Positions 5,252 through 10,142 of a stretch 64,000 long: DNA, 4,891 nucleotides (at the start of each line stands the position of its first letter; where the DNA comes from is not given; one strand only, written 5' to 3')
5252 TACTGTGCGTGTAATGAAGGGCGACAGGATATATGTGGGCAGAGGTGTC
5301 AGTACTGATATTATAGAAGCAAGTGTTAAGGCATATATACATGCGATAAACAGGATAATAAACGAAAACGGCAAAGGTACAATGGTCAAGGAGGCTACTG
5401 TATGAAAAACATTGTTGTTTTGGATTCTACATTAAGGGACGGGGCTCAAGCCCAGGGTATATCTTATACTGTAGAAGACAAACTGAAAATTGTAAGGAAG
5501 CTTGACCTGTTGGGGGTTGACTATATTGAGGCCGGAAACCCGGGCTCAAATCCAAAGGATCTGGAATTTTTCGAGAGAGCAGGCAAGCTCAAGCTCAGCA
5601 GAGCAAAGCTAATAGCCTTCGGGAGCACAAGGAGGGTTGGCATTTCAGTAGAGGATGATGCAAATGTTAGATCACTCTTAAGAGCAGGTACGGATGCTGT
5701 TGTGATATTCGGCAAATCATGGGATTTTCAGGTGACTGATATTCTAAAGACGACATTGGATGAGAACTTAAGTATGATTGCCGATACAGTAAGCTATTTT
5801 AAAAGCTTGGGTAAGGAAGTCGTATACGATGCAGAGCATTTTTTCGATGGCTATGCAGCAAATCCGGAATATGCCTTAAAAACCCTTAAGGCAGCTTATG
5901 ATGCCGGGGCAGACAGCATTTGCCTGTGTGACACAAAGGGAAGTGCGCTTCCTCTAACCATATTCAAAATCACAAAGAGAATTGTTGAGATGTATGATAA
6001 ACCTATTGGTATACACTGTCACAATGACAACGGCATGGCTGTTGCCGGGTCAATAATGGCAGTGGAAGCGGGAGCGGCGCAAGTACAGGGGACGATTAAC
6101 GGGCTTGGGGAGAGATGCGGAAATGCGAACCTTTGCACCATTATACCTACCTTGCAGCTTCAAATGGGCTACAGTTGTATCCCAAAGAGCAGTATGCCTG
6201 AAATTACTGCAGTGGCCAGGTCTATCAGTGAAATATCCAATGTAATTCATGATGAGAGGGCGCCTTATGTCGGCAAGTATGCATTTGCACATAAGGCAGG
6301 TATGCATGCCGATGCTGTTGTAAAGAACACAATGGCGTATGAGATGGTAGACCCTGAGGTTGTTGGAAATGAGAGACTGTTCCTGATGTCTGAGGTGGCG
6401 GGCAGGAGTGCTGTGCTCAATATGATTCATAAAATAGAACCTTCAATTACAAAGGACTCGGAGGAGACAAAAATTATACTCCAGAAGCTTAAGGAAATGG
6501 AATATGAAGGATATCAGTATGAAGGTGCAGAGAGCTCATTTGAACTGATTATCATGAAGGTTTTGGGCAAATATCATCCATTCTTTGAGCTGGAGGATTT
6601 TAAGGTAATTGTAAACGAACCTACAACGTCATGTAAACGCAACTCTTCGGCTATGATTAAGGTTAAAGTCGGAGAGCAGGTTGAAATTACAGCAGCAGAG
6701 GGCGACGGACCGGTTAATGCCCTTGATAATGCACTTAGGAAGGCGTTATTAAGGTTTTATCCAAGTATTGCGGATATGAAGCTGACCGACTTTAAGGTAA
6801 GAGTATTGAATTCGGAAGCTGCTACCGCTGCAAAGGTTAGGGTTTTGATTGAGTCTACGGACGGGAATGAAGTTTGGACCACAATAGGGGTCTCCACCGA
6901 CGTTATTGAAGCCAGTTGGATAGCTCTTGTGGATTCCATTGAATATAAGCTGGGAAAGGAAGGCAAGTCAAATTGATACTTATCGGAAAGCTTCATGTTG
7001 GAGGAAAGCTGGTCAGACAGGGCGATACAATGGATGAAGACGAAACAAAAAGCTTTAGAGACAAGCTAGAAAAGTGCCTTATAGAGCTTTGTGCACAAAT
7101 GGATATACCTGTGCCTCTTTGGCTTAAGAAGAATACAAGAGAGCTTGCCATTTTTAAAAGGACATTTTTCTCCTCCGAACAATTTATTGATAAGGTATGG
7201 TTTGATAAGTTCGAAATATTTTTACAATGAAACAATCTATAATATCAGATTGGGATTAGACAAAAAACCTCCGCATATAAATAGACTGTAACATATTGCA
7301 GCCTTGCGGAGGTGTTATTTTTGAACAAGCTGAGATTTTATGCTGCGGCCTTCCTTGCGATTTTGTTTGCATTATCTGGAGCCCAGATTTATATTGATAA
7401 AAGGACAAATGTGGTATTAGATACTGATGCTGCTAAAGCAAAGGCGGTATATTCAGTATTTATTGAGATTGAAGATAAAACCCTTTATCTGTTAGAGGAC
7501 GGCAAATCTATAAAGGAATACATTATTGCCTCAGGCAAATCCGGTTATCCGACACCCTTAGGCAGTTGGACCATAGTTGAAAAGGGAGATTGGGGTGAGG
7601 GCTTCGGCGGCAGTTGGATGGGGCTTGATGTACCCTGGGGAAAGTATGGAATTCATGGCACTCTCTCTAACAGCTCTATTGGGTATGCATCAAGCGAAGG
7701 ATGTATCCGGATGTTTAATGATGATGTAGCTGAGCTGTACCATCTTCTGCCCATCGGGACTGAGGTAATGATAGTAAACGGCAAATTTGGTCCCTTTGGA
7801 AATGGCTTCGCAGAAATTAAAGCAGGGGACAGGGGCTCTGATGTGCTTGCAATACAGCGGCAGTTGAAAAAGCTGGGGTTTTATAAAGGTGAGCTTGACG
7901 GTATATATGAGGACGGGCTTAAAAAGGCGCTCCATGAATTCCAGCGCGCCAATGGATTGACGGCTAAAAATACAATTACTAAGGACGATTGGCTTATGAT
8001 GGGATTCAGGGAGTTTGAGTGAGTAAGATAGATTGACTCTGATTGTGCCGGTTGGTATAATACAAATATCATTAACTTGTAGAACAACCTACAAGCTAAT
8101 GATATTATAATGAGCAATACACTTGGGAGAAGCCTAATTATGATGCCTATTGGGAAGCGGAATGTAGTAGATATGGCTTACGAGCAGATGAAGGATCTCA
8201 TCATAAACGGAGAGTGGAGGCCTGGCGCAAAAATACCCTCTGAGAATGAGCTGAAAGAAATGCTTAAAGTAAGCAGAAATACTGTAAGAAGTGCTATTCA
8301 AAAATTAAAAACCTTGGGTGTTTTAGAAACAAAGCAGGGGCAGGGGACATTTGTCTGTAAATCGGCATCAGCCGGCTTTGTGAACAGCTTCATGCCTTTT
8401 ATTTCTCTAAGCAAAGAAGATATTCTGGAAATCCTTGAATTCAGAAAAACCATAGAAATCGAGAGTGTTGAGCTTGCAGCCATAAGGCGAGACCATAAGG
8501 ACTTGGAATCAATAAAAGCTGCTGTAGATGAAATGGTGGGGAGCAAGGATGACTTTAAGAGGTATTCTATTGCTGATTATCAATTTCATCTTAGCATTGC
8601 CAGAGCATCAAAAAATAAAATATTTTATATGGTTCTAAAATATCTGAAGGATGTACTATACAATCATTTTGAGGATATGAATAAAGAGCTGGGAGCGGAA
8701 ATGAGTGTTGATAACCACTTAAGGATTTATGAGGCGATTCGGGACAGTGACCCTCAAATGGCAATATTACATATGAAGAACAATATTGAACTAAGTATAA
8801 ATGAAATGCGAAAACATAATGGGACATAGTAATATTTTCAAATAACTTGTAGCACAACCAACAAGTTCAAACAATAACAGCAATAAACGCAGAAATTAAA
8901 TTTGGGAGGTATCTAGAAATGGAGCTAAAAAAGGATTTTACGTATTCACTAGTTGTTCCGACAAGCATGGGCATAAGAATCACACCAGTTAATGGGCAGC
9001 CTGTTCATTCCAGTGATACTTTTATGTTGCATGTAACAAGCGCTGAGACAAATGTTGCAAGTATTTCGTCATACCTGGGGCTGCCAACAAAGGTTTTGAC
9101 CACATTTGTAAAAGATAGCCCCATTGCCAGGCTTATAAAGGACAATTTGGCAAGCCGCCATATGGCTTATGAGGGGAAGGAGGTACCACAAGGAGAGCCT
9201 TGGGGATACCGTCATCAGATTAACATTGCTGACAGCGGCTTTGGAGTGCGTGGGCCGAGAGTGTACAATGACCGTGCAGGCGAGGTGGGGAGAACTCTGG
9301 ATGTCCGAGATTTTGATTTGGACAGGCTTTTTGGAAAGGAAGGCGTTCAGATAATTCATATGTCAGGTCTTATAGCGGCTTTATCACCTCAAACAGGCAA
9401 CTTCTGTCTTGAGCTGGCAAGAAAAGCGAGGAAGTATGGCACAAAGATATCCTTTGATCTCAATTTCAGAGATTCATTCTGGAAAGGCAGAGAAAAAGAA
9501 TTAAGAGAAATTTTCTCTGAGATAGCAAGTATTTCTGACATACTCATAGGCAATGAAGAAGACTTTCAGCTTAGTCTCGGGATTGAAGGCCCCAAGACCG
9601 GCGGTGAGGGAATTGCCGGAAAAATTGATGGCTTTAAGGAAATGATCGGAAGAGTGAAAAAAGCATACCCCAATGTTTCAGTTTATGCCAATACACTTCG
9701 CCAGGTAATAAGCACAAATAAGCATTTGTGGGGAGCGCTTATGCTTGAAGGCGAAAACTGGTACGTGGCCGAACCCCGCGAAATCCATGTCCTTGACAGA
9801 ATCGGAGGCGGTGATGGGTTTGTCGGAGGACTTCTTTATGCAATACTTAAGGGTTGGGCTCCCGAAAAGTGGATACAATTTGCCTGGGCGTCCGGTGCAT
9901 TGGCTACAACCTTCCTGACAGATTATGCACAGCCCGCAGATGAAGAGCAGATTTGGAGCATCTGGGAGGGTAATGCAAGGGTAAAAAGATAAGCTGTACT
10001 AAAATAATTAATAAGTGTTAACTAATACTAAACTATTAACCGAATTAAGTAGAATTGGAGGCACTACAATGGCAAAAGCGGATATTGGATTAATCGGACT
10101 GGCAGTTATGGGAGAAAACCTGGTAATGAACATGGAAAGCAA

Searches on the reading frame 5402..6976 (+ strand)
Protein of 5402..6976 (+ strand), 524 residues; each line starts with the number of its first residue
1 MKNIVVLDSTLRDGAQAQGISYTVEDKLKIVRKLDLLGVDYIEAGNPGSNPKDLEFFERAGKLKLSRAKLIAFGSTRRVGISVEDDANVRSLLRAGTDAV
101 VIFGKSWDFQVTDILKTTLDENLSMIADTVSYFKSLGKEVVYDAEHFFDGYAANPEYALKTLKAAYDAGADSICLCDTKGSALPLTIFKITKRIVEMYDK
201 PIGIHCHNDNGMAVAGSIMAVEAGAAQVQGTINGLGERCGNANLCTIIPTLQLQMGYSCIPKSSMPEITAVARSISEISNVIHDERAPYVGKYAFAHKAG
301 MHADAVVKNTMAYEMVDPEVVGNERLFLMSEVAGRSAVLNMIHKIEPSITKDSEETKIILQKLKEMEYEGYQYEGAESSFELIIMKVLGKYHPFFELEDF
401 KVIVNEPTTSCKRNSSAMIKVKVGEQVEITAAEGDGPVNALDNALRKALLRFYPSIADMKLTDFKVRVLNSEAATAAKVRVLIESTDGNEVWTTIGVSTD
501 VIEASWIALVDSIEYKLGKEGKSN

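Call 65: search_protein_families(library=pfam, proteins=[window:5402-6976:+], max_evalue=0.00001)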
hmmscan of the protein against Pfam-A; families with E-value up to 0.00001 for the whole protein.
window:5402-6976:+ (524 aa): 3 families
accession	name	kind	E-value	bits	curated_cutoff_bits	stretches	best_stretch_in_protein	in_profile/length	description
PF00682.25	HMGL-like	-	7.2e-49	167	29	1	5-255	3-243/260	HMGL-like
PF08502.15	LeuA_dimer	-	1.8e-28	99.5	24.9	1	376-516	3-130/131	LeuA allosteric (dimerisation) domain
PF22617.1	HCS_D2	-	1.1e-16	61.4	27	1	290-367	2-78/82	Homocitrate synthase post-HMGL domain-like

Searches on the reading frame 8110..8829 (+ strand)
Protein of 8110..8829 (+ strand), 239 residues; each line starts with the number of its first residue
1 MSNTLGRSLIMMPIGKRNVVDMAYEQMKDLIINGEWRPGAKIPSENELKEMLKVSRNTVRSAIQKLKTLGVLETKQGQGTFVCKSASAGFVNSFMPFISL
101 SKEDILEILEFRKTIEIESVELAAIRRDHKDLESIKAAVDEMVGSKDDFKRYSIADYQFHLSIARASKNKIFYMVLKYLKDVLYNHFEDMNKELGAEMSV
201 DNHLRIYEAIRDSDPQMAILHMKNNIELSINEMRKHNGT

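Call 8: search_protein_families(library=ncbifam, proteins=[window:8110-8829:+], max_evalue=1e-20)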
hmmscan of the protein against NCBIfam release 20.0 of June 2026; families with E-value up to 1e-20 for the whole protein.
window:8110-8829:+ (239 aa): 4 families
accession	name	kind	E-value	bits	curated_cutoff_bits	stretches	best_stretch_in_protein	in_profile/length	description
NF007741.0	PRK10421.1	equivalog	1.2e-31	110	311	1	16-236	5-236/262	transcriptional regulator LldR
NF007001.0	PRK09464.1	equivalog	1.1e-30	107.2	330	1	15-219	7-218/254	pyruvate dehydrogenase complex transcriptional repressor PdhR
NF003011.0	PRK03837.1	subfamily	1.8e-30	106.3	260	1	8-231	3-231/241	transcriptional regulator NanR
NF007442.0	PRK09990.1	equivalog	1.5e-28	99.9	301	1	15-227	7-229/256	transcriptional regulator GlcC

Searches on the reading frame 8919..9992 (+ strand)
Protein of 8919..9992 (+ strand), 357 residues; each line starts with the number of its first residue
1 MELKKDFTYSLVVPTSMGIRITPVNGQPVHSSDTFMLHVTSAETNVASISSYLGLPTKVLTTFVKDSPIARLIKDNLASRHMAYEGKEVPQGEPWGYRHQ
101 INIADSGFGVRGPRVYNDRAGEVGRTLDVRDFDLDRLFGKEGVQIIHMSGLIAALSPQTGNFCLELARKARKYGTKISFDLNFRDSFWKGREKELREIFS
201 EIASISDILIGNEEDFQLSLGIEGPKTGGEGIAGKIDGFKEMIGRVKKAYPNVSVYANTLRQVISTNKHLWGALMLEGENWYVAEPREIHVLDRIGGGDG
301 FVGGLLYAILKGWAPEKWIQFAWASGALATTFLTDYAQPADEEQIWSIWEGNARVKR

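Call 8: search_protein_families(library=ncbifam, proteins=[window:8919-9992:+], max_evalue=1e-20)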
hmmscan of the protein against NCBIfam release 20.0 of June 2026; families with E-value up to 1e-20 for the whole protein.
window:8919-9992:+ (357 aa): 3 families
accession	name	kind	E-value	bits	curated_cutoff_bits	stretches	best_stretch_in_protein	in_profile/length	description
NF041633.1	trifunc_aldol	exception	2e-50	171.9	700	1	16-352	249-573/580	KHG/KDPG aldolase/sugar kinase fusion protein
NF041332.1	KDG_KDGal_kin_Halo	equivalog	2.1e-27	96.4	440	0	19-226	12-210/320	bifunctional 2-dehydro-3-deoxygluconokinase/2-dehydro-3-deoxygalactonokinase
TIGR04382.1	myo_inos_iolC_N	equivalog_domain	2.2e-21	76.4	300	1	26-330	20-290/309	5-dehydro-2-deoxygluconokinase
